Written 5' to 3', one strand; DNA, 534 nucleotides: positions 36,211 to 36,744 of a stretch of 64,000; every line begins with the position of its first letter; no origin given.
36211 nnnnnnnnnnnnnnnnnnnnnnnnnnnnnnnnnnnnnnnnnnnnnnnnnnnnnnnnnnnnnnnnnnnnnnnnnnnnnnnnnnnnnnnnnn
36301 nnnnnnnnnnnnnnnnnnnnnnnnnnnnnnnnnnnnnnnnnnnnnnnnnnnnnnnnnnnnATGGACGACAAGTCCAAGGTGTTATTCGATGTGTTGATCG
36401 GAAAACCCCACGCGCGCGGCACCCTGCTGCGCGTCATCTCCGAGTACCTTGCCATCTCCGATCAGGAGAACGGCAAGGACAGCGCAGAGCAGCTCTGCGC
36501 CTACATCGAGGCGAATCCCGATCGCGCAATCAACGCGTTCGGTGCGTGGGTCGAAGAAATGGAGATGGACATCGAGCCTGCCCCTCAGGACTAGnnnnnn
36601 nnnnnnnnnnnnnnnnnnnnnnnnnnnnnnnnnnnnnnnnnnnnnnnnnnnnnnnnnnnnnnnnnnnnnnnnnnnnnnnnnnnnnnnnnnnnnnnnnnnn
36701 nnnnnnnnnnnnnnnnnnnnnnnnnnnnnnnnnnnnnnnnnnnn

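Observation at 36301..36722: Self-contained GC-rich mini-cassette (promoter, SD, 78-aa acidic protein, hairpin) wedged between two terminators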

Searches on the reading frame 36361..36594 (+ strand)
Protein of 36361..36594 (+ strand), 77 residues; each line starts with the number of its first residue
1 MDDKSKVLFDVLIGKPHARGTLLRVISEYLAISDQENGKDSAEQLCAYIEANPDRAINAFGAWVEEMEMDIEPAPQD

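Call 9: search_protein_families(library=pfam, proteins=[window:36361-36594:+], max_evalue=0.01)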
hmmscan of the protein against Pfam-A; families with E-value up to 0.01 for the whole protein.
window:36361-36594:+ (77 aa): 0 families

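Call 10: find_homologous_proteins(query=window:36361-36591:+, max_evalue=10)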
Query seq(77 aa) (77 aa): 1 proteins with E <= 10 among 1 candidates.
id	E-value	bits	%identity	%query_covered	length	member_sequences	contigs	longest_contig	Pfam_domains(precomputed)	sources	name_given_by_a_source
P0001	1.2e-43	164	100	100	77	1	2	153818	-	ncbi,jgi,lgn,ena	ncbi:MAG: hypothetical protein WC752_01120 [Patescibacteria group bacterium]|jgi:hypothetical protei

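Call 14: find_encoding_contigs(protein=P0001, flank=10000)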
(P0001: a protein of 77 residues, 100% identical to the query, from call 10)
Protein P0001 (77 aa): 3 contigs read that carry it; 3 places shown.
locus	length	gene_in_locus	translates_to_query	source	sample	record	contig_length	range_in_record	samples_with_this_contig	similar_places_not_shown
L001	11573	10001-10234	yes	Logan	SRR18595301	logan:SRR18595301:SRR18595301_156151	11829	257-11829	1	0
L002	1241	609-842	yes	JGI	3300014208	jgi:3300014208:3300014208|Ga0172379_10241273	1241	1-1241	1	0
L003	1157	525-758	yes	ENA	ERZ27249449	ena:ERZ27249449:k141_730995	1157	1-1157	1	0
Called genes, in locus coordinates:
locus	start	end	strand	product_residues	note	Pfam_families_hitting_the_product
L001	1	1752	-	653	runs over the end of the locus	PF13620:CarboxypepD_reg, PF13620:CarboxypepD_reg, PF10670:DUF4198 (weak), PF13620:CarboxypepD_reg, PF13715:CarbopepD_reg_2 (weak), PF20598:DUF6795 (weak), PF13620:CarboxypepD_reg, PF13715:CarbopepD_reg_2, +9 more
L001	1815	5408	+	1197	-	-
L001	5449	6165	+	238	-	PF00121:TIM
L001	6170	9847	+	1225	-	-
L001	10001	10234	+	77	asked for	-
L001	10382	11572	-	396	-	?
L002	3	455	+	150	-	?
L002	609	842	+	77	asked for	-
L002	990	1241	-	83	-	?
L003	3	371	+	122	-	?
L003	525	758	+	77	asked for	-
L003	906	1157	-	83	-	?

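Call 28: search_protein_representatives(protein=window:36361-36594:+)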
Query: 77 residues. Proteins with E-value up to 0.001 (for the whole library): 2; up to 1e-10: 1; up to 1e-30: 1. The best 2 are listed.
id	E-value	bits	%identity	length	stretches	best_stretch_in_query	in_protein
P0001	3.7e-44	163.8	100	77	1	1-77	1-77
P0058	6.1e-06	42.6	38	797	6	48-67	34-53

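Call 41: search_protein_families(library=phrogs, proteins=[window:36361-36594:+], max_evalue=1)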
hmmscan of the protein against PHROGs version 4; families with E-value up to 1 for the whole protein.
window:36361-36594:+ (77 aa): 1 family
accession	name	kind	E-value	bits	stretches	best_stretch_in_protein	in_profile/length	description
phrog_33278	-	unknown function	0.015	16.5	1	39-69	76-106/108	-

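Call 42: search_protein_families(library=ncbifam, proteins=[window:36361-36594:+], max_evalue=1)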
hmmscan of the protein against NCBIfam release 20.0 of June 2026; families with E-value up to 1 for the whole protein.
window:36361-36594:+ (77 aa): 1 family
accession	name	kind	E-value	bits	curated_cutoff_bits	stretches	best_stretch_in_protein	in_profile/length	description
TIGR04530.1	hemophoreRv0203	equivalog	0.15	12.3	120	1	31-56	58-83/118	hemophore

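Call 43: find_related_loci(query=window:36361-36594:+, collection=viral_contigs, flank=5000)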
Query window:36361-36594:+ (77 aa) in viral_contigs; peptide patterns used: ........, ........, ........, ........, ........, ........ (x = any residue, [..] = any of these).
16 stretches matched a pattern, but none encodes a relative of the query by tblastn (E <= 1e-3).

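Call 44: find_related_loci(query=window:36361-36594:+, collection=metagenome_contigs, flank=10000)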
Query window:36361-36594:+ (77 aa) in metagenome_contigs; peptide patterns used: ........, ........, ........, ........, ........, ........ (x = any residue, [..] = any of these).
298 stretches matched a pattern; 1 encode a relative of the query (tblastn E <= 1e-3); 1 distinct loci.
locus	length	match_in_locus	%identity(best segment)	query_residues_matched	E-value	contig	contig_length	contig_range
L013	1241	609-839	100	1-77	4e-54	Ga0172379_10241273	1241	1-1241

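Call 45: find_related_loci(query=window:36361-36594:+, collection=genome_contigs, flank=10000)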
Query window:36361-36594:+ (77 aa) in genome_contigs; peptide patterns used: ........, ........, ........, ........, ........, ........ (x = any residue, [..] = any of these).
223 stretches matched a pattern, but none encodes a relative of the query by tblastn (E <= 1e-3).

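Call 46: predict_structure(protein=window:36361-36594:+)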
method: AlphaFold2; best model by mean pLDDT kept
length: 77 residues; sequences in the alignment: 1
mean_pLDDT: 69.6   pTM: 0.53
mean pLDDT of the five models: 69.6, 65.1, 56.7, 56.3, 55.0
residues with pLDDT >= 90: 0; 70-90: 51; 50-70: 20; < 50: 6
segments of 3 or more residues with pLDDT < 50: none
pLDDT, mean of each block of 10 residues (from residue 1): 70 73 76 55 74 81 72 50
secondary structure, 60 per line:
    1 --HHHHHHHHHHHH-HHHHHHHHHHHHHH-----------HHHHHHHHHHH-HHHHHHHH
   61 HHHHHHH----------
elements in order: H3-14 H16-29 H41-51 H53-67

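Call 48: fold_search(model_id=the predicted structure, library=pdb)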
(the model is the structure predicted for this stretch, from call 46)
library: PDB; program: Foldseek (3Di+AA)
matches with E <= 10: 18; with E <= 0.001: 0
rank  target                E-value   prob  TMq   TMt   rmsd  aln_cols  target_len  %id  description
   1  3o55                  5.1e+00  0.04  0.22  0.17   8.0        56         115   21  Crystal structure of human FAD-linked augmenter of liver regeneration (ALR) (released 2011-04-13)
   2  2p5t_C                5.4e+00  0.07  0.31  0.27   8.4        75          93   12  Molecular and structural characterization of the PezAT chromosomal toxin-antitoxin system of the human pathogen Strept (released 2007-05-15)
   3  8rc4_j                5.4e+00  0.06  0.26  0.06   9.8        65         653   18  Structure of Integrator-PP2A complex (released 2024-02-07)
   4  8dps_B                5.7e+00  0.04  0.24  0.15   9.3        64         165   12  The structure of the interleukin 11 signalling complex, truncated gp130 (released 2023-11-29)
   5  8dpu_B                6.5e+00  0.04  0.24  0.13  10.4        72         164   14  The crystal structure of the IL-11 signalling complex (released 2023-11-29)
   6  3e21                  6.9e+00  0.10  0.31  0.50   5.2        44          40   14  Crystal structure of FAF-1 UBA Domain (released 2009-08-11)
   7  4okv_F                7.3e+00  0.04  0.25  0.28   9.7        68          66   13  Crystal structure of anopheline anti-platelet protein with Fab antibody (released 2014-04-30)
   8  2p5t_E                8.2e+00  0.05  0.31  0.27   8.3        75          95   12  Molecular and structural characterization of the PezAT chromosomal toxin-antitoxin system of the human pathogen Strept (released 2007-05-15)
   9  8aa9_A                8.2e+00  0.04  0.23  0.13   7.8        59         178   15  Crystal structure of the Rpa1 AROD-OB-1 domains (released 2023-05-03)
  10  8aa9_B                8.2e+00  0.03  0.23  0.13   7.9        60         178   15  Crystal structure of the Rpa1 AROD-OB-1 domains (released 2023-05-03)
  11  5frg_MODEL_1_A        8.2e+00  0.03  0.23  0.19  14.6        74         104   15  The NMR Structure of the Cdc42-interacting region of TOCA1 (released 2016-05-04)
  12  1n46_B                9.3e+00  0.04  0.29  0.11   9.0        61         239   16  CRYSTAL STRUCTURE OF HUMAN TR BETA LIGAND-BINDING DOMAIN COMPLEXED WITH A POTENT SUBTYPE-SELECTIVE THYROMIMETIC (released 2003-04-22)
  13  9x1w                  9.3e+00  0.03  0.25  0.23  12.1        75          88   12  Crystal structure of de novo designed complement C9 mini-inhibitor form 1 (released 2026-02-18)
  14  3q20_A                9.3e+00  0.03  0.30  0.23   9.5        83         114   16  Crystal structure of RbcX C103A mutant from Thermosynechococcus elongatus (released 2011-01-26)
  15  5n9j_V                9.3e+00  0.02  0.24  0.20  12.8        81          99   14  Core Mediator of transcriptional regulation (released 2017-05-17)
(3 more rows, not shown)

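Call 51: search_dna_similar(query=window:36361-36594:+, collection=plasmids, mode=protein, max_evalue=1, max_rows=10)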
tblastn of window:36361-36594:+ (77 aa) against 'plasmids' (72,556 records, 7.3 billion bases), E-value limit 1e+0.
Records with a match: 1; places in all: 1; records where one place covers at least 80% of the query: 0.
Best place of each record, by identity: <60% 1.
By first word of the organism name: Methylobacterium 1.
By predicted mobility (MOB-suite, as given by PLSDB): mobilizable 1.
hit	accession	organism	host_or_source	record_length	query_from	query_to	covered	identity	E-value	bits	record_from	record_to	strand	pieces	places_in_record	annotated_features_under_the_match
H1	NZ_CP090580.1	Methylobacterium radiotolerans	Pure isolate,Urban soil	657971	17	75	77%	32.2%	5e-1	35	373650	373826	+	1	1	hypothetical protein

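Call 52: search_dna_similar(query=window:36361-36594:+, collection=phages, mode=protein, max_evalue=1, max_rows=10)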
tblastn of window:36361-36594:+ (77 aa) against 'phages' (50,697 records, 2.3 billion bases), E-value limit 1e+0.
Records with a match: 2; places in all: 2; records where one place covers at least 80% of the query: 0.
Best place of each record, by identity: <60% 2.
By first word of the organism name: Caulobacter 2.
By host as written in the record: Caulobacter vibrioides CB15 2.
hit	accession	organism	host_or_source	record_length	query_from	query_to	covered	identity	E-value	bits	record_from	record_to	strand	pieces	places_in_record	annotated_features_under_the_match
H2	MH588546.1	Caulobacter phage CcrBL9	Caulobacter vibrioides CB15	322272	33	68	47%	44.4%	1e-1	35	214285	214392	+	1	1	hypothetical protein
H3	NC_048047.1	Caulobacter phage CcrBL9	Caulobacter vibrioides CB15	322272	33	68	47%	44.4%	1e-1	35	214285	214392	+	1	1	hypothetical protein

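Call 82: search_solved_structures(query=window:36361-36594:+, max_evalue=10)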
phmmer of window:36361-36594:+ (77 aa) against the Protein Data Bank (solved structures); distinct sequences matched with E-value up to 10: 1.
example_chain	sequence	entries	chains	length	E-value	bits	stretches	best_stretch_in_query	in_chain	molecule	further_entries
9xqs_K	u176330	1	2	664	1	13.3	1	3-52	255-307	PHIKZ182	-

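Call 83: search_protein_families(library=padloc, proteins=[window:36361-36594:+], max_evalue=1)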
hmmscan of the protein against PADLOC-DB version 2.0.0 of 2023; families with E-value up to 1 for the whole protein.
window:36361-36594:+ (77 aa): 0 families

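Call 101: fold_search(model_id=the predicted structure, library=viral)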
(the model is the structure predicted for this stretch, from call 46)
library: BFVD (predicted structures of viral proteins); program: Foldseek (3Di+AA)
matches with E <= 10: 78; with E <= 0.001: 0
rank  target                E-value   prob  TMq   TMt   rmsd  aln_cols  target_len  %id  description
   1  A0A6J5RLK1            2.0e+00  0.08  0.26  0.18  10.6        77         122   14  Uncharacterized protein [uncultured Caudovirales phage]
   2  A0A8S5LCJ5            2.1e+00  0.38  0.55  0.51   5.0        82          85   16  Uncharacterized protein [Siphoviridae sp. ctYKh4]
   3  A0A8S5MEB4            2.7e+00  0.25  0.49  0.37   4.6        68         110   22  Pheromone Ep-1-BORNE PHEROMONE, ALPHA-HELICAL PROTEIN, disulfide-RICH [Siphoviridae sp. ctS1E53]
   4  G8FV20                3.3e+00  0.09  0.36  0.25  11.3        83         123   14  Uncharacterized protein [Pediococcus phage cIP1]
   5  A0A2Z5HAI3            3.5e+00  0.06  0.25  0.19  10.8        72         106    8  Uncharacterized protein [Escherichia phage UB]
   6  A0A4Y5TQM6            3.5e+00  0.04  0.21  0.11   6.9        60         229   20  Uncharacterized protein [Pseudomonas virus PBPA162]
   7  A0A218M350            3.7e+00  0.14  0.35  0.32   4.2        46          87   17  Uncharacterized protein [Acidovorax phage ACP17]
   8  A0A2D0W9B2            3.7e+00  0.12  0.38  0.38   7.9        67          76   16  Uncharacterized protein [Bordetella phage CN2]
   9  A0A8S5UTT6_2          3.7e+00  0.08  0.35  0.05  10.9        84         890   10  Uncharacterized protein [Myoviridae sp. ctYA416]
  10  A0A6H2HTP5            3.7e+00  0.06  0.25  0.25  11.1        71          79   11  Uncharacterized protein [Synechococcus phage S-H34]
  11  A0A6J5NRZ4            3.9e+00  0.04  0.21  0.25   9.1        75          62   16  Uncharacterized protein [uncultured Caudovirales phage]
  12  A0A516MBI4            4.2e+00  0.10  0.40  0.24  10.1        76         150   18  (no name in the UniProt tables at hand)
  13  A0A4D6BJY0            4.2e+00  0.06  0.26  0.22   8.3        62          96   24  (no name in the UniProt tables at hand)
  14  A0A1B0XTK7            4.2e+00  0.05  0.22  0.13   9.0        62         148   14  (no name in the UniProt tables at hand)
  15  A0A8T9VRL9            4.4e+00  0.04  0.24  0.13  11.3        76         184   16  (no name in the UniProt tables at hand)
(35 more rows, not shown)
